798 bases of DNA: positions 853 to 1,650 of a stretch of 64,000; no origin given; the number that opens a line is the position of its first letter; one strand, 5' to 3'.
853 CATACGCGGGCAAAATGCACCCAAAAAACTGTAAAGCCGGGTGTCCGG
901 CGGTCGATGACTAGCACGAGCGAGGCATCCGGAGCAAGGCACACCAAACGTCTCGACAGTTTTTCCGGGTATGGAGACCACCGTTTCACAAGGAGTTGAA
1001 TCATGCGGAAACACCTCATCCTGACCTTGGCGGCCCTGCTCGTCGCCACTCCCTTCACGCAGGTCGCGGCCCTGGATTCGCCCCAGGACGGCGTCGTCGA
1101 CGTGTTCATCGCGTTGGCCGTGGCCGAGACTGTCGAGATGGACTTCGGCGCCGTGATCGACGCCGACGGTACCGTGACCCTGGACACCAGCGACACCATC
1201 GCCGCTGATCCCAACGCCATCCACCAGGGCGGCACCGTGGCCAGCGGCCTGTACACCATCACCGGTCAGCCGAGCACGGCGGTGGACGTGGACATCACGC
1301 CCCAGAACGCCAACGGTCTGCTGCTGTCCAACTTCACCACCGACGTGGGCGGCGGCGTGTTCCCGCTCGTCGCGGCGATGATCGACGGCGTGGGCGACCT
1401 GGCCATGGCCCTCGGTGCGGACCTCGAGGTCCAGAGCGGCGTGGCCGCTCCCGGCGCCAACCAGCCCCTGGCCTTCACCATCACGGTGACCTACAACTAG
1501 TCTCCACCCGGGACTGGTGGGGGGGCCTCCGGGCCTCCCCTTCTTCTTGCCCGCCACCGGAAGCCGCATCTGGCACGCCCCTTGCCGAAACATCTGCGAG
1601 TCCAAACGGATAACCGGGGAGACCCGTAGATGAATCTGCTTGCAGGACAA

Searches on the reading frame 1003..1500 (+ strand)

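Call 48: search_protein_families(library=pfam, proteins=[window:1003-1500:+], max_evalue=0.001)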
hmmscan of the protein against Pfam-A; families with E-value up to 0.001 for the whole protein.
window:1003-1500:+ (165 aa): 1 family
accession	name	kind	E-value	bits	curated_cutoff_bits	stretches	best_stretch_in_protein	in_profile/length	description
PF14352.11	DUF4402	-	3.3e-05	25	25.2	1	39-164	2-129/129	Domain of unknown function (DUF4402)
